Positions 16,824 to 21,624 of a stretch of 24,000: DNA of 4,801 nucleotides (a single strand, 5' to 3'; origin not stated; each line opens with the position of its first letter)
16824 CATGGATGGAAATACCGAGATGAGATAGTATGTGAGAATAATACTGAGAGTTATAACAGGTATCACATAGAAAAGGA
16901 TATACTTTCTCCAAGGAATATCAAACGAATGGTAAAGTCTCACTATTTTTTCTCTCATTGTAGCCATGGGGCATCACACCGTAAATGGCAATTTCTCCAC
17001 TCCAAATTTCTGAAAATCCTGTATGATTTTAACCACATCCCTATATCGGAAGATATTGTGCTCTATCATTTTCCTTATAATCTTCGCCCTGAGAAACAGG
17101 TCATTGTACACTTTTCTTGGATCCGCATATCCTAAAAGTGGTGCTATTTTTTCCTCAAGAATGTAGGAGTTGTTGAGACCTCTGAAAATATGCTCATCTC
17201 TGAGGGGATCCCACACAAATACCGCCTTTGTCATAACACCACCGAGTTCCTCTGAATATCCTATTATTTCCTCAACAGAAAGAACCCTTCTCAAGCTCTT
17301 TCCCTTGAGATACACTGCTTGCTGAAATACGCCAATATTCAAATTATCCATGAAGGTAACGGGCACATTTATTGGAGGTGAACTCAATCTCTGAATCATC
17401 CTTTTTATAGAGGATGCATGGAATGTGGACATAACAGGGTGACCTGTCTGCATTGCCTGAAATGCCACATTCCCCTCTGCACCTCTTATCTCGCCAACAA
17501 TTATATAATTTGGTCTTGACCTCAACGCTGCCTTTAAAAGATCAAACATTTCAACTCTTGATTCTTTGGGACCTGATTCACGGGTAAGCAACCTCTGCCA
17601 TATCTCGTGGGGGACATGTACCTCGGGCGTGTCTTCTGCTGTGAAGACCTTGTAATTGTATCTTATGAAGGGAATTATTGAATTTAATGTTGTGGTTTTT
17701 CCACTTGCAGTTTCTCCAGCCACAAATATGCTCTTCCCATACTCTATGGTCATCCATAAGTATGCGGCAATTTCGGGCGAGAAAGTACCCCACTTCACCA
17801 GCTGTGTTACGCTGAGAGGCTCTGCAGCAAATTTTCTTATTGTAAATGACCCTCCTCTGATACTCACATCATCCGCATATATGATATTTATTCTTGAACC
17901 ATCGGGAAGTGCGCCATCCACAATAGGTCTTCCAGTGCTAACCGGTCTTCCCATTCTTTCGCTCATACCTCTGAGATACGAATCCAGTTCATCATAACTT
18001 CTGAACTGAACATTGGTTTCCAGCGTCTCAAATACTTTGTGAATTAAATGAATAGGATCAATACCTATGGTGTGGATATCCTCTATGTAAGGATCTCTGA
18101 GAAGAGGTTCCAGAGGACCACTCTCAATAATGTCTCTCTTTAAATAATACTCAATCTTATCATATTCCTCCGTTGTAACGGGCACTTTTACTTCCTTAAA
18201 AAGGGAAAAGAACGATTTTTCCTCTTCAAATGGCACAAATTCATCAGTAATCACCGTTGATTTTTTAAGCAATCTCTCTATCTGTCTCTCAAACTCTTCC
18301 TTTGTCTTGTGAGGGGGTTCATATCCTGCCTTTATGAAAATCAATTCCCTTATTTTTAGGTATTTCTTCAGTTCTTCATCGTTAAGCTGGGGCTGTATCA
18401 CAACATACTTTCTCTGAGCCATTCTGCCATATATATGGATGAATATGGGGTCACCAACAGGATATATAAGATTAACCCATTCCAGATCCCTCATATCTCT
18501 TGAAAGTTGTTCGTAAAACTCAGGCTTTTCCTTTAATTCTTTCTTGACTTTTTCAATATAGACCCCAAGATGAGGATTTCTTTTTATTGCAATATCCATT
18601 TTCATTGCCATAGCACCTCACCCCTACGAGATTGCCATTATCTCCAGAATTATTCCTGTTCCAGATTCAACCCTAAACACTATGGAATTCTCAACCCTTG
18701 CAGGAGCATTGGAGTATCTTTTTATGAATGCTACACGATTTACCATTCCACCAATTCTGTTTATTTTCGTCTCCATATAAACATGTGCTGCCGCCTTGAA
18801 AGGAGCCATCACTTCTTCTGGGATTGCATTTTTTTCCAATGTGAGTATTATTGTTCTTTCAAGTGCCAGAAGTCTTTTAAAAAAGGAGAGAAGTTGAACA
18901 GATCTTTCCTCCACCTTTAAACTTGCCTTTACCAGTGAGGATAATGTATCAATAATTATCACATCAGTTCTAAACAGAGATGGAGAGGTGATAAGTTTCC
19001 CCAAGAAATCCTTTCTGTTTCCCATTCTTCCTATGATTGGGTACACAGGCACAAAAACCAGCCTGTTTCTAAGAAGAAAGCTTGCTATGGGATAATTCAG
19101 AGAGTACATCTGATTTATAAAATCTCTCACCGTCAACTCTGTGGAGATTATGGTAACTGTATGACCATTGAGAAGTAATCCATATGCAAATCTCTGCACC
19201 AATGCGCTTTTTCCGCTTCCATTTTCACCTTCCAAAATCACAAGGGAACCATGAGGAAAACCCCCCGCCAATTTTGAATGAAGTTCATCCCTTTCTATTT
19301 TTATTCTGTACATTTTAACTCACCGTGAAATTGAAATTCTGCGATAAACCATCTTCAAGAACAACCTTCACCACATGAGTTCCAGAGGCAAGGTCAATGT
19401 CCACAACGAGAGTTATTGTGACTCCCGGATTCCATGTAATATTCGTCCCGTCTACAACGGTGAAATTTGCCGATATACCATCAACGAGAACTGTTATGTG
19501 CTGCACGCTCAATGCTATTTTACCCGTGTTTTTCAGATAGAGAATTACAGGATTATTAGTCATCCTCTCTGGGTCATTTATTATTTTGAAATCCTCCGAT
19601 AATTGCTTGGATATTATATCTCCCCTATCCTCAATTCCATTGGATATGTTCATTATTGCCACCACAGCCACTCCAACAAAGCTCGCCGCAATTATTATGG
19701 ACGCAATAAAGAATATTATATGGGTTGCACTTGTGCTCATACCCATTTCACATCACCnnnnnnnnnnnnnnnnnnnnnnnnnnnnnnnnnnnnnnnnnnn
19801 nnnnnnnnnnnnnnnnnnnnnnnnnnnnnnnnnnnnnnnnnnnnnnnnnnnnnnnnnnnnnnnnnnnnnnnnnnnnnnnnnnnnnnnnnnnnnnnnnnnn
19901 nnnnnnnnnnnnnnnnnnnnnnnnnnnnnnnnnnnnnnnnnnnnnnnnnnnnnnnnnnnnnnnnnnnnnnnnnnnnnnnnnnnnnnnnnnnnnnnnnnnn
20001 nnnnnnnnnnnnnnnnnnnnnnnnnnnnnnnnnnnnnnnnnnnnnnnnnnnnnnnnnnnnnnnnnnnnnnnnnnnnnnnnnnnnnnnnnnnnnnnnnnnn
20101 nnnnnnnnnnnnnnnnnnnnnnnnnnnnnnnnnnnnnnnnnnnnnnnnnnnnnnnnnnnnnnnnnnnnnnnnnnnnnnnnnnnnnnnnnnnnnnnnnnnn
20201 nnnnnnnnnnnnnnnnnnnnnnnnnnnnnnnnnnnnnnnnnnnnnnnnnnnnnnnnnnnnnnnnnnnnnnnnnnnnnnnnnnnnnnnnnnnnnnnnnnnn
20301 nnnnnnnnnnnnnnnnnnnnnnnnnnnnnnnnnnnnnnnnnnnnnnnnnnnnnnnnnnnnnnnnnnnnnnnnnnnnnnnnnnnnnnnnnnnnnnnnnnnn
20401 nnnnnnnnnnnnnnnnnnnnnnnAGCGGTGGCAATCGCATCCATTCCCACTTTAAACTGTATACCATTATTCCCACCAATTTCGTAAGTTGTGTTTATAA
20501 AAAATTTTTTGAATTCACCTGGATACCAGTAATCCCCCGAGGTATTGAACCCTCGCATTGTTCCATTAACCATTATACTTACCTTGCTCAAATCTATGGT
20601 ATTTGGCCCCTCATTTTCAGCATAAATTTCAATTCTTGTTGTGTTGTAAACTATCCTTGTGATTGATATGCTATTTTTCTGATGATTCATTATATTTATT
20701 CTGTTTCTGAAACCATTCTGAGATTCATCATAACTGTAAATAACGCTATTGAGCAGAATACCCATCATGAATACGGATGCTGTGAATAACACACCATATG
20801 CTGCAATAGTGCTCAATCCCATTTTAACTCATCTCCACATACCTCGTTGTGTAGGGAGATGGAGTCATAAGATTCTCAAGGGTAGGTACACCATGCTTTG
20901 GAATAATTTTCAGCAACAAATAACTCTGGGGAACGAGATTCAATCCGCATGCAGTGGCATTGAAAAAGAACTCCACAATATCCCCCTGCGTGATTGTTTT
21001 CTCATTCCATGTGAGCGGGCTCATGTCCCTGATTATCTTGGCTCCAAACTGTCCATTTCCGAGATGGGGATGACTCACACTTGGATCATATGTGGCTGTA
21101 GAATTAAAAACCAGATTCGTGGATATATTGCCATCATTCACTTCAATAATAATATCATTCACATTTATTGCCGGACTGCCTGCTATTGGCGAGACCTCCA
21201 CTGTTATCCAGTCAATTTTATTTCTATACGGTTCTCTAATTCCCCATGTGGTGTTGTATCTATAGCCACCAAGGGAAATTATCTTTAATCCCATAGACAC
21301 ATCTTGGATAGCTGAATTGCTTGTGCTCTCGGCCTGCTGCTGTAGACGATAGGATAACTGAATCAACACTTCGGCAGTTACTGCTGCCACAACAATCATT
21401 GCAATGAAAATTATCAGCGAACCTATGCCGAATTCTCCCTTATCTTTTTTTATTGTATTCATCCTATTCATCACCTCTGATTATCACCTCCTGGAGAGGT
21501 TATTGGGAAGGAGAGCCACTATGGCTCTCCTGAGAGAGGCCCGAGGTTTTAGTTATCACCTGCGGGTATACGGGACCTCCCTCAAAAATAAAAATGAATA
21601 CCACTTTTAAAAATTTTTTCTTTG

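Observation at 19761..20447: FlaF fused to a six-bladed propeller-like C-terminal domain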

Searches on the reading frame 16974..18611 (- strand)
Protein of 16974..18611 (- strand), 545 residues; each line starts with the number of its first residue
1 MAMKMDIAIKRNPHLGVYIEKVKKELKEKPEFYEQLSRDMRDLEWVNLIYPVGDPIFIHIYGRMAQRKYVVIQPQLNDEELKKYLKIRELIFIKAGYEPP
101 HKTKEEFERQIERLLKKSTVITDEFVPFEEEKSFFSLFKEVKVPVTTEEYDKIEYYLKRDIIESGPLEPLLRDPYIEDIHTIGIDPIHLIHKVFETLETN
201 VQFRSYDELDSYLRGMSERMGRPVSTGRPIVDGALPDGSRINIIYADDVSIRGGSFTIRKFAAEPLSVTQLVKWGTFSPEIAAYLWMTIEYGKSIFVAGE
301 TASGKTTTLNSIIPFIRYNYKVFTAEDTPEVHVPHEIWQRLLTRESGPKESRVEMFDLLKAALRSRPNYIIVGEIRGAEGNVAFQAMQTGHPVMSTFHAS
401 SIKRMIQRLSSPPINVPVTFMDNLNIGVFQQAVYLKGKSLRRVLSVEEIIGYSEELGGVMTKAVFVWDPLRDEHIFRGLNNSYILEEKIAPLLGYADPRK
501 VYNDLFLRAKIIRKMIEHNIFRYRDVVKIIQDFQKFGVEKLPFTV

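Call 4: search_protein_families(library=pfam, proteins=[window:16974-18611:-], max_evalue=1)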
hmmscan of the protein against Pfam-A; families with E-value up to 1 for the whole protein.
window:16974-18611:- (545 aa): 7 families
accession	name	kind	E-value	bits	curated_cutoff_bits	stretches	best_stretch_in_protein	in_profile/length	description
PF00437.27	T2SSE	-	4.1e-35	121.5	24.9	1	163-410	4-256/370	Type II/IV secretion system protein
PF13401.12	AAA_22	-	0.019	15.7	27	1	292-374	5-92/130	AAA domain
PF13555.12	AAA_29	-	0.042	14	27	1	267-312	2-42/61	P-loop containing region of AAA domain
PF00005.33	ABC_tran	-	0.11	13.5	25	1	287-314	6-33/137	ABC transporter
PF13191.12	AAA_16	-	0.15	13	32.6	1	293-344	25-75/167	AAA ATPase domain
PF12775.13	AAA_7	-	0.2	11.6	25.8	0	285-313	26-54/181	P-loop containing dynein motor region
PF01580.24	FtsK_SpoIIIE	-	0.23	11.3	24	1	295-313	42-60/221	FtsK/SpoIIIE family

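Call 5: search_protein_families(library=ncbifam, proteins=[window:16974-18611:-], max_evalue=1)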
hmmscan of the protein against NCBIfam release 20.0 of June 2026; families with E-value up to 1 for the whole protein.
window:16974-18611:- (545 aa): 21 families
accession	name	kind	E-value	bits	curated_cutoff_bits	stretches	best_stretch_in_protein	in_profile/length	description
NF058587.1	archaellum_moto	equivalog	3.8e-233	775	550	1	18-543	3-527/527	archaellum flagellar ATPase motor FlaI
NF053672.1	bindosome_BasE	exception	1.6e-54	185.5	1000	1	150-530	125-504/512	bindosome assembly system ATPase subunit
TIGR03819.1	heli_sec_ATPase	hypoth_equivalog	5.5e-39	134.3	373.15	1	147-409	35-297/340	TadA family conjugal transfer-associated ATPase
TIGR02788.1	VirB11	equivalog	2.2e-34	118.9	249.95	1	199-410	29-263/308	P-type DNA transfer ATPase VirB11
TIGR02782.1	TrbB_P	equivalog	5.7e-27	94.8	304.55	1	210-448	55-292/303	P-type conjugative transfer ATPase TrbB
NF010475.0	PRK13900.1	equivalog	4.6e-25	88.4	389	2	281-409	149-279/333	type IV secretion system ATPase VirB11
NF010469.0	PRK13894.1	subfamily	4.3e-23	82.1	508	1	217-411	75-266/320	conjugal transfer ATPase TrbB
NF041000.1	ATPase_ComGA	equivalog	6.1e-20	71.3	300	1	295-411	131-244/267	competence type IV pilus ATPase ComGA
NF010407.0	PRK13833.1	subfamily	2.9e-19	69.7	499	1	224-411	77-261/323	conjugal transfer protein TrbB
TIGR01420.1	pilT_fam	subfamily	8.6e-19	67.9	319.1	1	295-409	125-239/343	PilT/PilU family type 4a pilus ATPase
NF010425.0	PRK13851.1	equivalog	1.7e-17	63.4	461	1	281-404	151-275/344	type IV secretion system protein VirB11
TIGR02538.1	type_IV_pilB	equivalog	9.5e-15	54.2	675.65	1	294-411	318-431/564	type IV-A pilus assembly ATPase PilB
NF007755.0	PRK10436.1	equivalog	8.5e-14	51.1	617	1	295-411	222-334/465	type II secretion system protein GspE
NF053534.1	T4PilAsmATPsTfpB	equivalog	1.7e-12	46.5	850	1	280-429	324-467/584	type IV pilus assembly ATPase TfpB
TIGR02533.1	type_II_gspE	equivalog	1.8e-12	46.7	630.25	1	295-409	246-356/486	type II secretion system ATPase GspE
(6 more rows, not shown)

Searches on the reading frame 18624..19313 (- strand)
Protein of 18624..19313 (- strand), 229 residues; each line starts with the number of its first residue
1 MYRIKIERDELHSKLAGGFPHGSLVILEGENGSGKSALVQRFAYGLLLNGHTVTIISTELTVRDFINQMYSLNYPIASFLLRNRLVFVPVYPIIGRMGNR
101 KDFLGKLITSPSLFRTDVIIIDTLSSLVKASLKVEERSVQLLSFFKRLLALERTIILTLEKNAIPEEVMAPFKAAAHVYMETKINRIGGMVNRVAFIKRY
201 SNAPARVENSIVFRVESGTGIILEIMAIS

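Call 4: search_protein_families(library=pfam, proteins=[window:18624-19313:-], max_evalue=1)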
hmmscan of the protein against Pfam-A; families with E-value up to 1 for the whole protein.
window:18624-19313:- (229 aa): 17 families
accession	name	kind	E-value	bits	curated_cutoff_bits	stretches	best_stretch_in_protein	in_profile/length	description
PF06745.19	ATPase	-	1.7e-15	57.5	26.6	1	11-198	8-203/231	KaiC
PF13481.12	AAA_25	-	3.2e-05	24.1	27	1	15-54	25-64/195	AAA domain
PF03796.21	DnaB_C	-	0.00016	21.6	27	1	14-79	11-77/255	DnaB-like helicase C terminal domain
PF05729.18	NACHT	-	0.00018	21.8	26.7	1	24-45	2-23/167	NACHT domain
PF13191.12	AAA_16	-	0.00047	21.1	32.6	1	14-74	15-87/167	AAA ATPase domain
PF20720.3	nSTAND3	-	0.0034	17.5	27.2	1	24-59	19-54/155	Novel STAND NTPase 3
PF02367.23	TsaE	-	0.0054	17.1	26.6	1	9-50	8-49/128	Threonylcarbamoyl adenosine biosynthesis protein TsaE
PF07728.20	AAA_5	-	0.0066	16.9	22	1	25-67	2-44/139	AAA domain (dynein-related subfamily)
PF00005.33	ABC_tran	-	0.0091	17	25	1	18-45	7-34/137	ABC transporter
PF25199.1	nSTAND_NTPase5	-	0.018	15.3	34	1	21-59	40-79/145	Novel STAND NTPase 5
PF13476.12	AAA_23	-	0.02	15.9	27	1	23-46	20-43/201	AAA domain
PF13401.12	AAA_22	-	0.021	15.6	27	1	22-69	5-54/130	AAA domain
PF13555.12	AAA_29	-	0.036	14.3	27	1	22-40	23-40/61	P-loop containing region of AAA domain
PF03308.22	MeaB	-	0.038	13.4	23.1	1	25-57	36-68/273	Methylmalonyl Co-A mutase-associated GTPase MeaB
PF00004.35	AAA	-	0.066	14.1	21.2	1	25-157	1-107/131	ATPase family associated with various cellular activities (AAA)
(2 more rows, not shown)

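Call 5: search_protein_families(library=ncbifam, proteins=[window:18624-19313:-], max_evalue=1)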
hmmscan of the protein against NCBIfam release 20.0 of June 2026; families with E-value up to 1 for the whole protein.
window:18624-19313:- (229 aa): 34 families (the best 25 are shown)
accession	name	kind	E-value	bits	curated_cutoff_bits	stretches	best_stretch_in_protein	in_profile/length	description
NF052589.1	ArlH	equivalog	7.4e-74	248.3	215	1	4-227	2-227/229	archaellum protein ArlH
NF006320.0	PRK08533.1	equivalog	5.6e-67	225.7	215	1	2-228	4-229/230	flagellar accessory protein FlaH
NF004723.0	PRK06067.1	subfamily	9.7e-39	133.3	194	1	8-221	20-233/243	flagellar accessory protein FlaH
NF006799.0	PRK09302.1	equivalog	2.8e-12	45.9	408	1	9-146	260-396/515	circadian clock protein KaiC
TIGR03881.1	KaiC_arch_4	hypoth_equivalog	1.7e-10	40.9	247.8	1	3-88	2-87/231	KaiC domain-containing protein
TIGR03880.1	KaiC_arch_3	hypoth_equivalog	2.9e-10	40.1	249.45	1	13-162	7-154/224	KaiC domain-containing protein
TIGR03877.1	thermo_KaiC_1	hypoth_equivalog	7e-05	22.4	307.25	1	3-159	3-154/238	KaiC domain-containing protein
TIGR00416.1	sms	equivalog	0.00018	20.4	403.05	1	3-63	75-135/454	DNA repair protein RadA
NF041815.1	Avs4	equivalog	0.0002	18.7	1500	1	3-79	186-263/1579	AVAST type 4 anti-phage nuclease Avs4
TIGR03878.1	thermo_KaiC_2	hypoth_equivalog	0.00031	20.2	232.2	1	2-131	16-147/259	KaiC domain-containing protein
NF006306.0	PRK08506.1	equivalog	0.00048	18.9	596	1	14-74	184-244/472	replicative DNA helicase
TIGR02655.1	circ_KaiC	equivalog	0.0024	16.6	546.25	1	11-130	252-368/484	circadian clock protein KaiC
NF040873.1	AztA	equivalog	0.0026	17.4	220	1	13-43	9-39/191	zinc ABC transporter ATP-binding protein AztA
NF000355.4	ribo_prot_ABC_F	equivalog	0.0034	16.3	380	1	4-48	321-365/499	ribosomal protection-like ABC-F family protein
TIGR00150.1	T6A_YjeE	equivalog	0.0041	17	60.1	1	10-56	10-53/135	tRNA (adenosine(37)-N6)-threonylcarbamoyltransferase complex ATPase subunit type 1 TsaE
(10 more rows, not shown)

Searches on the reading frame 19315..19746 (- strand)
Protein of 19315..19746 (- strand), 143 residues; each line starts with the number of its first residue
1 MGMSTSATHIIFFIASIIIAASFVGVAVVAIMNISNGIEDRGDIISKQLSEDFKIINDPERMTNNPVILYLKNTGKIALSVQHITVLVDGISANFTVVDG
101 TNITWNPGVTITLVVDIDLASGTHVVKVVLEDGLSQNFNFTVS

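Call 4: search_protein_families(library=pfam, proteins=[window:19315-19746:-], max_evalue=1)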
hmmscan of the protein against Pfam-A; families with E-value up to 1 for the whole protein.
window:19315-19746:- (143 aa): 1 family
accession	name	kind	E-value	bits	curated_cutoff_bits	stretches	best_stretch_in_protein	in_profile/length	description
PF01917.21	Arch_flagellin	-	2.7e-16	60.7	29.5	1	5-140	3-162/162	Archaebacterial flagellin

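Call 5: search_protein_families(library=ncbifam, proteins=[window:19315-19746:-], max_evalue=1)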
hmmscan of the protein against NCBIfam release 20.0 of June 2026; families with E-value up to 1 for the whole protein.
window:19315-19746:- (143 aa): 3 families
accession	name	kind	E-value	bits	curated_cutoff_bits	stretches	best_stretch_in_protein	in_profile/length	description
NF052591.1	ArlG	equivalog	3e-27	95.4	110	1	4-140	3-148/148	archaellum stator protein ArlG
NF052590.1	ArlF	equivalog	2.3e-15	56.9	110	1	1-133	1-136/137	archaellum stator protein ArlF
NF046073.1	UpsA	equivalog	0.00087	19.4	130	1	48-138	40-128/136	pilin subunit UpsA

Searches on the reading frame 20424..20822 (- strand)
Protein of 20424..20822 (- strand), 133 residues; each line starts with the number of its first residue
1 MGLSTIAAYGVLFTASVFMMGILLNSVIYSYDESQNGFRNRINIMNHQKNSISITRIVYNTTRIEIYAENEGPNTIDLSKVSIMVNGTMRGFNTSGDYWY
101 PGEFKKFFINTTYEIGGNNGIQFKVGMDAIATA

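Call 40: search_protein_families(library=ncbifam, proteins=[window:20424-20822:-, window:20484-20822:-], max_evalue=0.01)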
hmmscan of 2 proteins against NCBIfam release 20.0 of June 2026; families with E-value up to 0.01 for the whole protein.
seq(133 aa): 1 family
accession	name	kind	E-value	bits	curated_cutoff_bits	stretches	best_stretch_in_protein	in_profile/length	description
NF052590.1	ArlF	equivalog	1.6e-11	44.5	110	1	1-111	1-121/137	archaellum stator protein ArlF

seq(113 aa): 1 family
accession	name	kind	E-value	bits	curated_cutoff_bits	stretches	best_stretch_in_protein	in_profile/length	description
NF052590.1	ArlF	equivalog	1.5e-11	44.6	110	1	1-110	1-120/137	archaellum stator protein ArlF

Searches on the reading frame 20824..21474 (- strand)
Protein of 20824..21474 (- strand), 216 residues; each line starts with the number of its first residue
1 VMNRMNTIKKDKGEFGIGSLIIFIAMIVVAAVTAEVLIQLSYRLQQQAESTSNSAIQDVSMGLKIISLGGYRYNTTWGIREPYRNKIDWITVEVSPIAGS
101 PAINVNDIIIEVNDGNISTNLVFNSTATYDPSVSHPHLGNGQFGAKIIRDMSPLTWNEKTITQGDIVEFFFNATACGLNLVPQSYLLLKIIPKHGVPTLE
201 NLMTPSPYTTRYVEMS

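Call 4: search_protein_families(library=pfam, proteins=[window:20824-21474:-], max_evalue=1)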
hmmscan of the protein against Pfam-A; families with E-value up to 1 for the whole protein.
window:20824-21474:- (216 aa): 2 families
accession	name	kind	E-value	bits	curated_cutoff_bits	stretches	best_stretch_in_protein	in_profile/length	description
PF01917.21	Arch_flagellin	-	2.5e-22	80.4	29.5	1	13-198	1-158/162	Archaebacterial flagellin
PF00595.29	PDZ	-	0.2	12.5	23.2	1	95-118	36-58/81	PDZ domain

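Call 5: search_protein_families(library=ncbifam, proteins=[window:20824-21474:-], max_evalue=1)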
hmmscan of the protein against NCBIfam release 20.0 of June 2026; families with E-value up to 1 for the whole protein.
window:20824-21474:- (216 aa): 3 families
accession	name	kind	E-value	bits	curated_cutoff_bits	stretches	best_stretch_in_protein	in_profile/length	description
NF006325.0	PRK08541.1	subfamily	2.3e-36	125.7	210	1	6-215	3-220/221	flagellin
NF052591.1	ArlG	equivalog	1.2e-06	28.6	110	1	17-70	6-59/148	archaellum stator protein ArlG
TIGR02537.2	arch_flag_Nterm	domain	3.1e-06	26.6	20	1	11-39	2-30/33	archaellin/type IV pilin N-terminal domain-containing protein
